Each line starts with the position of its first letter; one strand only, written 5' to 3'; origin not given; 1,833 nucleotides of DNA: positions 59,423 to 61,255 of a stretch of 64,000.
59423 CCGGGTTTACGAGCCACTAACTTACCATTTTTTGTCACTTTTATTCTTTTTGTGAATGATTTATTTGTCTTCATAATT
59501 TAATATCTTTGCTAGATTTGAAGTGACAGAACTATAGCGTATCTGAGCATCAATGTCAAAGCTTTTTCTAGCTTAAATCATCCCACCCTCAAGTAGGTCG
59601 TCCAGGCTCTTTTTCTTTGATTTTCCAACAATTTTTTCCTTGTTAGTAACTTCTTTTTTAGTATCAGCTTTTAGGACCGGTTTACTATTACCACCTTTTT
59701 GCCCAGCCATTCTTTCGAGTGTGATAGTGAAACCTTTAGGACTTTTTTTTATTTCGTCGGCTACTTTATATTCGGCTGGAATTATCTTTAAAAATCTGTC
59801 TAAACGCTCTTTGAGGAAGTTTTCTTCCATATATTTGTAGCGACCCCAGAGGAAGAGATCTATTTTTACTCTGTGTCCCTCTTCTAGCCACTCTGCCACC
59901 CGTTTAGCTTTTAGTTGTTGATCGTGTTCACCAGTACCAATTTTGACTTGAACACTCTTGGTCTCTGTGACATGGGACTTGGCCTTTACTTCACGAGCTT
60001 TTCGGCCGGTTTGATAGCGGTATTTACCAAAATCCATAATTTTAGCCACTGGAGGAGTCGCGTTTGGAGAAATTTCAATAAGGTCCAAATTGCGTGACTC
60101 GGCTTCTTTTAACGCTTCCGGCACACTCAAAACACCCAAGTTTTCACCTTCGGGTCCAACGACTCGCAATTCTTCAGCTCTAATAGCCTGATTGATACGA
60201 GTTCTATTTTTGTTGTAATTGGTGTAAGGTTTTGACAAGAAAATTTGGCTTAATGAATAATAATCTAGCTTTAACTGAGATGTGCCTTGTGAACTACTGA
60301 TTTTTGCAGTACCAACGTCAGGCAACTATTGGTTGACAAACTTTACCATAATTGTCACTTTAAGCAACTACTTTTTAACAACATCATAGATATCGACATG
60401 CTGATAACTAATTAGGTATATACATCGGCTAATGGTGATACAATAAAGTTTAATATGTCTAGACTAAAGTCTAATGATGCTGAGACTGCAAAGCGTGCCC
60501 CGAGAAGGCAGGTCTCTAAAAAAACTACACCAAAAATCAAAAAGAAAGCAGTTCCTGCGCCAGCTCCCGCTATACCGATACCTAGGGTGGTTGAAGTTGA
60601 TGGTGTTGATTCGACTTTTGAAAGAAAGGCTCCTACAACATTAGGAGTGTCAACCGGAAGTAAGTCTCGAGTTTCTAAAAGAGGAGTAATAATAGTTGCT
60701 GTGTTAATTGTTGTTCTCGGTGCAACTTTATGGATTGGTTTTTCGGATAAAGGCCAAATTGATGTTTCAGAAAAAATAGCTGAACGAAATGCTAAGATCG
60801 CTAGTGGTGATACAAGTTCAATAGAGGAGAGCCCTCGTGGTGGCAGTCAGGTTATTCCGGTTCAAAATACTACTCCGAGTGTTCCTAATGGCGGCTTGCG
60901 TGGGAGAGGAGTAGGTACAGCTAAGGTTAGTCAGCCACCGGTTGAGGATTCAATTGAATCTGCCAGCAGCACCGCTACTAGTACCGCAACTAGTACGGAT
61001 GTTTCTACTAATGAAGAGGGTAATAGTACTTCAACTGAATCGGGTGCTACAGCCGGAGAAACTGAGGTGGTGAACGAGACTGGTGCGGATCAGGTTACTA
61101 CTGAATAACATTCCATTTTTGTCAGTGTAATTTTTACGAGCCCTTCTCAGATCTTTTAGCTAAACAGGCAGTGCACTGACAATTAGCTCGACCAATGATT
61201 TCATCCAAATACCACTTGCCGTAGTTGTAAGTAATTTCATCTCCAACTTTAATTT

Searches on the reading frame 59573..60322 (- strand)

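Call 12: search_protein_families(library=pfam, proteins=[window:59573-60322:-], max_evalue=0.01)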
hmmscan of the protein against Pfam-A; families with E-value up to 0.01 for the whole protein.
window:59573-60322:- (249 aa): 2 families
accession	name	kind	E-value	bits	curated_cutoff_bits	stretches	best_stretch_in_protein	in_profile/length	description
PF05198.21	IF3_N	-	7.8e-28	96.9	26.9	1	43-111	1-69/70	Translation initiation factor IF-3, N-terminal domain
PF00707.27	IF3_C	-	2.8e-10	40.4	34.8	1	120-202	2-83/86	Translation initiation factor IF-3, C-terminal domain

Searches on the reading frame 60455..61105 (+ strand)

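Call 12: search_protein_families(library=pfam, proteins=[window:60455-61105:+], max_evalue=0.01)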
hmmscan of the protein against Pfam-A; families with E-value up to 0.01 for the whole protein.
window:60455-61105:+ (217 aa): 1 family
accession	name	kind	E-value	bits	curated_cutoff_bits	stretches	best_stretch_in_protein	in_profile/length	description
PF12685.13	SpoIIIAH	-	0.0043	17.4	30.6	1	78-197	3-75/191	SpoIIIAH-like protein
